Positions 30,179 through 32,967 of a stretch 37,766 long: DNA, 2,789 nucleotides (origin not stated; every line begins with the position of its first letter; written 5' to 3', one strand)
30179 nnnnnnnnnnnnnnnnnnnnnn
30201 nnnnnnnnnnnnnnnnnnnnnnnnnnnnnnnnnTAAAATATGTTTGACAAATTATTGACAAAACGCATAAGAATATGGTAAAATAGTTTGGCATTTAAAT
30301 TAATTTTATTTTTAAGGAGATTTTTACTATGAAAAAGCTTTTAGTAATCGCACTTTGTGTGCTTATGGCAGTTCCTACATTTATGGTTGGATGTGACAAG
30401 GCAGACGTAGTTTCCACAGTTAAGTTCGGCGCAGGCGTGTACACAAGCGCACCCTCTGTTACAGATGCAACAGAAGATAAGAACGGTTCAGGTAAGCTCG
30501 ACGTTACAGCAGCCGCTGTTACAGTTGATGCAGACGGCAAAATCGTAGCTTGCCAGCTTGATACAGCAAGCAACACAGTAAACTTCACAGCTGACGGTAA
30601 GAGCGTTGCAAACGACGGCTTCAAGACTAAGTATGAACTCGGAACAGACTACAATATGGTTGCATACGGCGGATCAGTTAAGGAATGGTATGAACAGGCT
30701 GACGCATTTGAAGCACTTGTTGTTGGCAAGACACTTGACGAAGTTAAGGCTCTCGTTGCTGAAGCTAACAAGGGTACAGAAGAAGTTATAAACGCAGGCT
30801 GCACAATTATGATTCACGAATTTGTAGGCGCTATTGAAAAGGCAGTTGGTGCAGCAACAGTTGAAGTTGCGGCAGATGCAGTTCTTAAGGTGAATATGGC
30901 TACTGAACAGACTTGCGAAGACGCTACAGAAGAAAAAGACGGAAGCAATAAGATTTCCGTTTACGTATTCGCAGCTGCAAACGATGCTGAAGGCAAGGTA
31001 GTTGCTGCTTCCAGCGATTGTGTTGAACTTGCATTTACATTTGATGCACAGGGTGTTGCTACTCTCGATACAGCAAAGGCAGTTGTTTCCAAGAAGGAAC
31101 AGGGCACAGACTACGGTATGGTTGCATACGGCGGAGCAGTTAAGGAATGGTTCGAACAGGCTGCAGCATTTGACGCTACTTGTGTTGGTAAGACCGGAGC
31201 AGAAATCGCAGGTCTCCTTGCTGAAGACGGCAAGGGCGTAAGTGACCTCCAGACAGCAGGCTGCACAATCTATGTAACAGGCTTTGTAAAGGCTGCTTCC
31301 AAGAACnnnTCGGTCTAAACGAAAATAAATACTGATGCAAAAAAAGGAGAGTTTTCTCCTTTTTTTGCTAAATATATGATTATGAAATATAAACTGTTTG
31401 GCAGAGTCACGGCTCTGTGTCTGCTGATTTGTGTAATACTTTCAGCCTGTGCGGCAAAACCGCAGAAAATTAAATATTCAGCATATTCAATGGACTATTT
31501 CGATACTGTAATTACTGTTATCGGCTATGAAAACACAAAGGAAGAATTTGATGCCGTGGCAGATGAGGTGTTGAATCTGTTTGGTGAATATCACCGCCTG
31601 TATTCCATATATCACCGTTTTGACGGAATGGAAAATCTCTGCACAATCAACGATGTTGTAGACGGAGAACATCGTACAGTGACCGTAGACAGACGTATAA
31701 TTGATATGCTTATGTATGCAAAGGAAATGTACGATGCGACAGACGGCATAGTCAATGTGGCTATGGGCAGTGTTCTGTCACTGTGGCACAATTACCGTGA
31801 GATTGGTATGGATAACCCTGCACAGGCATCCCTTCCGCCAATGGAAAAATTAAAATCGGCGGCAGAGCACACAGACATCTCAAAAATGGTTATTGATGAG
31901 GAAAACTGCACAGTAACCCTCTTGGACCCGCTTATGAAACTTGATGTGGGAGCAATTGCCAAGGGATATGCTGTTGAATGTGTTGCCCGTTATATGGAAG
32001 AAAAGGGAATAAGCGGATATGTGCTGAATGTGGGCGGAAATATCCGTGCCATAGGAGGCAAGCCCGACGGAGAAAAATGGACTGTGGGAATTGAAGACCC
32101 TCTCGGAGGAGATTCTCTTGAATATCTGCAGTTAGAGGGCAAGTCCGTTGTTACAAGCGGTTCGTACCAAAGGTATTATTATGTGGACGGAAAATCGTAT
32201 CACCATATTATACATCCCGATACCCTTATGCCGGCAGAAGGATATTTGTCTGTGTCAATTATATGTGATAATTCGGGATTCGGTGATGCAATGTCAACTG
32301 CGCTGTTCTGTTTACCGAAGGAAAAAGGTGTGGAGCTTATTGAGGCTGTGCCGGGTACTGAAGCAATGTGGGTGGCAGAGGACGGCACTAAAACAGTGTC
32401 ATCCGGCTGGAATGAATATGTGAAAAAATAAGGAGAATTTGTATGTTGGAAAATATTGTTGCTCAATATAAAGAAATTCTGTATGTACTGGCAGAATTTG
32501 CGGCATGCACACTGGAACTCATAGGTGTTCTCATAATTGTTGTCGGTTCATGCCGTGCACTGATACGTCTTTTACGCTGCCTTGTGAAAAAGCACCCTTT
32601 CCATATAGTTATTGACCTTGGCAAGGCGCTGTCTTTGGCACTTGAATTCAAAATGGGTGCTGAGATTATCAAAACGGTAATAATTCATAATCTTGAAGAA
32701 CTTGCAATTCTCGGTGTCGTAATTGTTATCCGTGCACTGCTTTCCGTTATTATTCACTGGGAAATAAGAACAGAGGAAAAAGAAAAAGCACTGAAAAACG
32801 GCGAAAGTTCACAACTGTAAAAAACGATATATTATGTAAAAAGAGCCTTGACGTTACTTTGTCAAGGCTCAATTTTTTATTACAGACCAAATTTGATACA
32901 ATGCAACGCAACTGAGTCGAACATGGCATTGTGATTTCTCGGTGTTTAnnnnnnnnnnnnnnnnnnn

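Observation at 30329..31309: PplA-like double-domain lipoprotein whose putative flavinylation motif carries Cys (AGCT) instead of the canonical (S/G)GAT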

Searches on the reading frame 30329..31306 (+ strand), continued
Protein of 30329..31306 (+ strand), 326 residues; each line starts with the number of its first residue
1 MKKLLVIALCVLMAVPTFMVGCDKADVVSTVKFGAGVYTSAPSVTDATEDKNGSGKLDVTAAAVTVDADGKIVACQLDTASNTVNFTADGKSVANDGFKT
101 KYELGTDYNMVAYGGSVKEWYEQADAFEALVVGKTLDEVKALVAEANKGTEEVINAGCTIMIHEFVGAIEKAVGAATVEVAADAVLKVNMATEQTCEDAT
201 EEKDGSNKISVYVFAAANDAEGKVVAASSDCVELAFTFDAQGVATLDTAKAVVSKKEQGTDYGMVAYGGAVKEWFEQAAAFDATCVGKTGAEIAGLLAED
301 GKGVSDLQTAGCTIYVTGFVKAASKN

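Call 64: find_encoding_contigs(protein=P0374, flank=8000, max_places=2)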
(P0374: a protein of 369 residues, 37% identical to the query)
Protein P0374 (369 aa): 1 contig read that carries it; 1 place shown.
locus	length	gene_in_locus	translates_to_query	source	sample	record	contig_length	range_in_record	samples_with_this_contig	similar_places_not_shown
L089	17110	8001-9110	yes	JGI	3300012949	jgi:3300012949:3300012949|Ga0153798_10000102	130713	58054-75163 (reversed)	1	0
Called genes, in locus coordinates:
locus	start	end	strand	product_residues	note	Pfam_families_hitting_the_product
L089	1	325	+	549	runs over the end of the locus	PF00664:ABC_membrane, PF00005:ABC_tran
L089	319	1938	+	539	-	PF00664:ABC_membrane, PF00005:ABC_tran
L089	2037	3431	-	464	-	PF01554:MatE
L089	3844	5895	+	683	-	PF01266:DAO (faint), PF03486:HI0933_like (faint), PF07992:Pyr_redox_2, PF13454:NAD_binding_9 (faint), PF00070:Pyr_redox (weak)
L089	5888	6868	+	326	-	PF00348:polyprenyl_synt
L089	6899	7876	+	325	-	PF01040:UbiA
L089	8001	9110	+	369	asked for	-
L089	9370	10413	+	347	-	PF02424:ApbE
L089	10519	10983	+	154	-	PF13404:HTH_AsnC-type, PF13412:HTH_24, PF01047:MarR (weak), PF01037:AsnC_trans_reg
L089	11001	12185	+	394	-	PF10509:GalKase_gal_bdg, PF00288:GHMP_kinases_N, PF08544:GHMP_kinases_C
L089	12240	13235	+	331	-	PF01073:3Beta_HSD, PF01370:Epimerase, PF02719:Polysacc_synt_2, PF04321:RmlD_sub_bind, PF13460:NAD_binding_10, PF16363:GDP_Man_Dehyd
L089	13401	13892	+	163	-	PF01202:SKI, PF13207:AAA_17 (weak)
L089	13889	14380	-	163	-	PF01590:GAF, PF13185:GAF_2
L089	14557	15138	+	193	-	PF02834:LigT_PEase, PF13563:2_5_RNA_ligase2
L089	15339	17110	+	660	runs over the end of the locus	PF00270:DEAD (faint), PF04851:ResIII, PF17757:UvrB_inter, PF27431:UvrB_3rd, PF00271:Helicase_C, PF12344:UvrB, PF02151:UVR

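Call 73: find_encoding_contigs(protein=P0271, flank=8000, max_places=2)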
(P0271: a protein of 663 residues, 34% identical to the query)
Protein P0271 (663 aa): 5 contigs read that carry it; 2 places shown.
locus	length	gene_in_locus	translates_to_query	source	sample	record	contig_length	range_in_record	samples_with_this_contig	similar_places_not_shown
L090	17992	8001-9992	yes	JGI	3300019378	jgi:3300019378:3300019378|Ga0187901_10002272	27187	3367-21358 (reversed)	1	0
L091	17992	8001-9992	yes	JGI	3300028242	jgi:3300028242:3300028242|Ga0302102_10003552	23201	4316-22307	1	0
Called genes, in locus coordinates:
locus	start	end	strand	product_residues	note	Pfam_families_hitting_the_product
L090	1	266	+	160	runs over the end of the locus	PF13581:HATPase_c_2, PF02518:HATPase_c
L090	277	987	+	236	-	PF04542:Sigma70_r2, PF04539:Sigma70_r3, PF04545:Sigma70_r4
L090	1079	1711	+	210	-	PF12164:SporV_AA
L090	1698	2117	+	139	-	PF13782:SpoVAB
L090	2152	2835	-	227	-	PF00072:Response_reg, PF00486:Trans_reg_C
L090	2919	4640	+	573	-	PF00512:HisKA (weak), PF02518:HATPase_c, PF14501:HATPase_c_5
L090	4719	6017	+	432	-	PF13375:RnfC_N, PF01512:Complex1_51K, PF10531:SLBB, PF13534:Fer4_17 (faint), PF12838:Fer4_7, PF13183:Fer4_8 (weak), PF13237:Fer4_10 (weak)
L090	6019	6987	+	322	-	PF03116:NQR2_RnfD_RnfE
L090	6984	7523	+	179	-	PF04205:FMN_bind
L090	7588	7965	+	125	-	-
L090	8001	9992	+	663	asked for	-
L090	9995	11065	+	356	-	PF02424:ApbE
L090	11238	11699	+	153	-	PF03862:SpoVAC_SpoVAEB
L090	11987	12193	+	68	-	-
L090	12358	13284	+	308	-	PF04909:Amidohydro_2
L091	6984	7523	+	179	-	PF04205:FMN_bind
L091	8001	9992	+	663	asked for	-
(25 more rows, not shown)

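Call 74: find_encoding_contigs(protein=P0334, flank=8000, max_places=2)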
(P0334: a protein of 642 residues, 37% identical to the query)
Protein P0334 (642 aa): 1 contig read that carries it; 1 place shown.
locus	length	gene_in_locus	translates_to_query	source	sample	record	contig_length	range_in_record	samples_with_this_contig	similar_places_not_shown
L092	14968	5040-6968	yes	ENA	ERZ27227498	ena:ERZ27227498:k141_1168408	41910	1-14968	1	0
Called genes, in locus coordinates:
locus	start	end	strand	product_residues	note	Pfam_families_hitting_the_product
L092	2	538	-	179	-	?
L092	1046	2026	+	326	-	PF07501:G5, PF06725:3D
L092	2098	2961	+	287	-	PF00398:RrnaAD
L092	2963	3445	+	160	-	PF13302:Acetyltransf_3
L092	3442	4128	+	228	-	PF00702:Hydrolase, PF13419:HAD_2, PF13242:Hydrolase_like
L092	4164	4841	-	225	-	PF17746:SfsA_N, PF03749:SfsA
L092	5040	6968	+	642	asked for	-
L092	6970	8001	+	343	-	PF02424:ApbE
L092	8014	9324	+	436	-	PF13375:RnfC_N, PF01512:Complex1_51K, PF10531:SLBB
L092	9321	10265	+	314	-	PF03116:NQR2_RnfD_RnfE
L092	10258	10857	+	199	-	PF04205:FMN_bind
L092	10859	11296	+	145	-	-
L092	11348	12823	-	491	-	PF14286:DHHW, PF16822:ALGX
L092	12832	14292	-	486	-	PF03062:MBOAT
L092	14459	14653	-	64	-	PF00269:SASP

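Call 82: search_protein_families(library=pfam, proteins=[P0335, P0222, P0252, P0307, P0271], max_evalue=1)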
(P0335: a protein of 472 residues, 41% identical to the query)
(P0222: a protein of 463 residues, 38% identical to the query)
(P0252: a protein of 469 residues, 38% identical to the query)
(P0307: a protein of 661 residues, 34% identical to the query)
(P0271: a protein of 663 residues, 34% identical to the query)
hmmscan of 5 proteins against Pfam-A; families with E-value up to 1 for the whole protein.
P0335 (472 aa): 2 families
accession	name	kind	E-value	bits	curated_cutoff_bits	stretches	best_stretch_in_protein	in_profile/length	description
PF04205.19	FMN_bind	-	5e-13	49.9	22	1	92-164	1-77/77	FMN-binding domain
PF17529.7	DUF5450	-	0.043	14.3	25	0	216-255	91-130/161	Family of unknown function (DUF5450)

P0222 (463 aa): 2 families
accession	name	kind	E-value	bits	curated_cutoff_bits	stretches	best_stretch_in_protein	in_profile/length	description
PF04205.19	FMN_bind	-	2.6e-15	57.2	22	1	59-126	5-76/77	FMN-binding domain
PF02563.21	Poly_export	-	0.12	13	28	0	189-211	26-47/77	Polysaccharide biosynthesis/export protein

P0252 (469 aa): 2 families
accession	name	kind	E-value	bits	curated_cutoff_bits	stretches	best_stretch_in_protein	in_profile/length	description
PF04205.19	FMN_bind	-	3.5e-15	56.8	22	2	53-125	1-77/77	FMN-binding domain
PF06505.16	XylR_N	-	0.025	14.7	23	0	236-276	53-92/101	Activator of aromatic catabolism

P0307 (661 aa): 5 families
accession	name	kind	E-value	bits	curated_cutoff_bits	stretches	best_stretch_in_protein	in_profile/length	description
PF24040.1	DUF7349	-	0.0097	16.1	27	0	413-424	14-25/50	Domain of unknown function (DUF7349)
PF09419.16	PGP_phosphatase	-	0.014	15.5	20.4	0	507-552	66-112/168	Mitochondrial PGP phosphatase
PF03243.20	MerB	-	0.047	14.1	27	0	88-122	10-44/126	Alkylmercury lyase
PF02486.25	Rep_trans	-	0.18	11.8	29.6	0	458-497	22-62/201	Replication initiation factor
PF20763.3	UDG-inhib_P56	-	0.42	10.8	24.1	0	607-628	27-48/53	Phage phi29, UDG inhibitor P56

P0271 (663 aa): 21 families
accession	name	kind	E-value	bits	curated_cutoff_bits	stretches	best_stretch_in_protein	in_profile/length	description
PF00541.23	Adeno_knob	-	0.00011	22.3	25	0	539-612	44-106/182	Adenoviral fibre protein (knob domain)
PF02470.25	MlaD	-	0.00044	20.9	25.1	1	553-593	29-75/81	MlaD protein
PF22984.1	RM6_Med14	-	0.00064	20.2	27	0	592-613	18-39/69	Mediator of RNA polymerase II transcription subunit 14, RM6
PF15180.11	NPBW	-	0.002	18.3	27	0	446-472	16-42/118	Neuropeptides B and W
PF10456.14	BAR_3_WASP_bdg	-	0.003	17.5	24.9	0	90-145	32-87/236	WASP-binding domain of Sorting nexin protein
PF06340.16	TcpF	-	0.0041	16.5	25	0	402-442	110-150/317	Vibrio cholerae toxin co-regulated pilus biosynthesis protein F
PF03561.21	Allantoicase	-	0.005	17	27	0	73-121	49-97/155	Allantoicase repeat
PF16497.10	MHC_I_3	-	0.011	15.8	35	0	134-182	79-127/198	MHC-I family domain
PF14505.12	DUF4438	-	0.017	15.3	24.9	0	135-164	48-77/135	Domain of unknown function (DUF4438), N-terminal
PF19631.4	Trypco2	-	0.028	15.1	24.2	1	64-96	42-74/78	Trypsin-co-occurring domain 2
PF07338.18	YdgH_BhsA-like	-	0.029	14.8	27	0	91-113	4-26/55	YdgH/BhsA/McbA-like domain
PF03243.20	MerB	-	0.13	12.7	27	0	77-110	9-42/126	Alkylmercury lyase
PF14489.11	QueF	-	0.16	12.7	27.3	0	86-117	48-79/81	QueF-like protein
PF02563.21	Poly_export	-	0.17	12.5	28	0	385-412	24-50/77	Polysaccharide biosynthesis/export protein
PF12356.13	BIRC6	-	0.19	11.9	27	0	321-366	79-124/163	Baculoviral IAP repeat-containing protein 6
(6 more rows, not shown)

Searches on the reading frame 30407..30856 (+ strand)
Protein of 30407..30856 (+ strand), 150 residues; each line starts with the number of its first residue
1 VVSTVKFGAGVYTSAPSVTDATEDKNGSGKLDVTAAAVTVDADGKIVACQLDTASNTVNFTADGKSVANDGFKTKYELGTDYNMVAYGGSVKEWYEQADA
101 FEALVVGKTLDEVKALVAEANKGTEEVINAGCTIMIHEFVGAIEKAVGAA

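Call 37: predict_structure(alignment_id=A3)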
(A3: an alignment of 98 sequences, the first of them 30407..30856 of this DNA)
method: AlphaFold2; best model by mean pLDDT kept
length: 150 residues; sequences in the alignment: 98
mean_pLDDT: 84.8   pTM: 0.80
mean pLDDT of the five models: 84.8, 82.9, 82.4, 82.3, 79.0
residues with pLDDT >= 90: 66; 70-90: 66; 50-70: 16; < 50: 2
segments of 3 or more residues with pLDDT < 50: none
pLDDT, mean of each block of 10 residues (from residue 1): 63 80 71 92 95 86 80 81 69 89 97 95 92 89 94
secondary structure, 60 per line:
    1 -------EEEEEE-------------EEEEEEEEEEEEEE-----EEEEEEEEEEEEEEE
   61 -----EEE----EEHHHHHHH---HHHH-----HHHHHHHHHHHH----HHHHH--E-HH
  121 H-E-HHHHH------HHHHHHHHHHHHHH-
elements in order: E8-13 E27-40 E46-60 E66-68 H75-81 H85-88 H94-105 H110-114 H125-129 H136-149

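Call 41: fold_search(model_id=the predicted structure, library=pdb)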
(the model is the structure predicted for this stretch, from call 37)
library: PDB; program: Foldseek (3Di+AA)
matches with E <= 10: 605; with E <= 0.001: 0
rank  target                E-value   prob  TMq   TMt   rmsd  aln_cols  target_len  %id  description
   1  7rtk_D                2.8e-02  0.80  0.31  0.36  12.6       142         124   21  Structure of the (NIAU)2 complex with N-terminal mutation of ISCU2 Y35D at 2.5 A resolution (released 2021-08-25)
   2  8rmc_D                3.5e-02  0.93  0.36  0.41   5.8       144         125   19  Structure of the FDX2-bound core ISC complex (proximal conformation) (released 2024-12-18)
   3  5wkp_H                5.2e-02  0.69  0.31  0.35  12.6       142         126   21  Crystal Structure of the Human mitochondrial Cysteine Desulfurase in complex with ISD11 and Iron-Sulfur Cluster Scaffo (released 2017-11-15)
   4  5wkp_D                5.9e-02  0.75  0.31  0.38  12.6       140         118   20  Crystal Structure of the Human mitochondrial Cysteine Desulfurase in complex with ISD11 and Iron-Sulfur Cluster Scaffo (released 2017-11-15)
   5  8pk8_D                7.4e-02  0.75  0.34  0.39  12.0       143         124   20  Structure of the human mitochondrial iron-sulfur cluster biosynthesis complex during persulfide transfer (persulfide o (released 2024-05-01)
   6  6uxe_D                8.9e-02  0.60  0.31  0.36  12.6       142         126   22  Structure of the human mitochondrial desulfurase complex Nfs1-ISCU2(M140I)-ISD11 with E.coli ACP1 at 1.57 A resolution (released 2019-11-20)
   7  1wfz_MODEL_1_A        1.8e-01  0.44  0.31  0.35  12.7       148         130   18  Solution structure of Iron-sulfur cluster protein U (IscU) (released 2004-11-27)
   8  5i7k_B                2.8e-01  0.12  0.24  0.19  19.4       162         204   10  Crystal Structure of Human SPLUNC1 Dolphin Mutant D1 (G58A, S61A, G62E, G63D, G66D, I67T) (released 2016-05-18)
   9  3lvl_A                3.6e-01  0.47  0.34  0.39  12.4       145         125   16  Crystal Structure of E.coli IscS-IscU complex (released 2010-04-21)
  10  4kgh_B                4.2e-01  0.08  0.22  0.18  17.8       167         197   10  Crystal Structure of human splunc1 lacking the secretion signal sequence (released 2013-09-25)
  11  7bwz                  4.5e-01  0.25  0.23  0.12   6.4        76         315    8  Crystal structure of RTT109 from CANDIDA ALBICANS (released 2021-04-21)
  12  9iq7_A                4.8e-01  0.18  0.20  0.23   6.6        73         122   23  SacM-homologous of AkaM (released 2025-07-16)
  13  8rjc_6                4.8e-01  0.08  0.15  0.14  18.9       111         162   13  Structure of the rabbit 80S ribosome stalled on a 2-TMD rhodopsin intermediate in complex with Sec61-TRAP, open confor (released 2024-01-24)
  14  7dsz_C                6.8e-01  0.08  0.16  0.13  14.7       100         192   10  Crystal structure of Amuc_1102 from Akkermansia muciniphila (released 2021-02-24)
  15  5ig4_F                7.2e-01  0.33  0.22  0.25   6.4        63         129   13  Crystal structure of N. vectensis CaMKII-A hub (released 2016-03-23)
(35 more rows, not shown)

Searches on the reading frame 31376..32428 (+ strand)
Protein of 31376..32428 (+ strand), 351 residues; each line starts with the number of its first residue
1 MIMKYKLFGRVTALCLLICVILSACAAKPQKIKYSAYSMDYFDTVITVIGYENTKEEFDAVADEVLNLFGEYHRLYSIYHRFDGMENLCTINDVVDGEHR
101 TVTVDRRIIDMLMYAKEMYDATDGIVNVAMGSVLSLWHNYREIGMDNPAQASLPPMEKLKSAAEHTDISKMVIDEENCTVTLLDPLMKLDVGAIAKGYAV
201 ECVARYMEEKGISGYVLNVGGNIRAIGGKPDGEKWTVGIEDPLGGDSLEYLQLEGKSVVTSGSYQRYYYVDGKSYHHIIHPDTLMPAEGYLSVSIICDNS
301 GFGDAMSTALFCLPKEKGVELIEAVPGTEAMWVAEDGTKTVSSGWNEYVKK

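Call 3: search_protein_families(library=pfam, proteins=[window:31376-32428:+], max_evalue=1)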
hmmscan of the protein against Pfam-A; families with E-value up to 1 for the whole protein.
window:31376-32428:+ (351 aa): 1 family
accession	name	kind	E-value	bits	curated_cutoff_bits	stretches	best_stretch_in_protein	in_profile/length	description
PF02424.20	ApbE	-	9.9e-70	235.5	25.6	1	43-332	2-266/266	ApbE family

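Call 4: search_protein_families(library=ncbifam, proteins=[window:31376-32428:+], max_evalue=1)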
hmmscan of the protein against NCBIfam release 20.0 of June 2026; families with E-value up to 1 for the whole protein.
window:31376-32428:+ (351 aa): 2 families
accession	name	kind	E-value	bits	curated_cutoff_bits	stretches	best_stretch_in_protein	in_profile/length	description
NF007774.0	PRK10461.1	equivalog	4.5e-30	104.7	498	1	12-323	7-318/351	FAD:protein FMN transferase ApbE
TIGR03044.1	PS_II_psb27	equivalog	0.0039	17.3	117.35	1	8-94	8-97/135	photosystem II protein Psb27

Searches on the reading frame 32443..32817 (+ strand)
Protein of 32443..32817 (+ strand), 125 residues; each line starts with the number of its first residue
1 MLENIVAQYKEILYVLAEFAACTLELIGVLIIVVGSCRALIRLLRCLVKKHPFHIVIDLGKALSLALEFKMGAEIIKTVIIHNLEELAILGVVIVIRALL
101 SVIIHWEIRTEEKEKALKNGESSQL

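Call 3: search_protein_families(library=pfam, proteins=[window:32443-32817:+], max_evalue=1)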
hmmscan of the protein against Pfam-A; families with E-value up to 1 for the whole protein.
window:32443-32817:+ (125 aa): 1 family
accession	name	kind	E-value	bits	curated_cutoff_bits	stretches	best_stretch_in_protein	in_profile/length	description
PF07784.16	DUF1622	-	4.2e-17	62.3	24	1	39-108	5-78/78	Protein of unknown function (DUF1622)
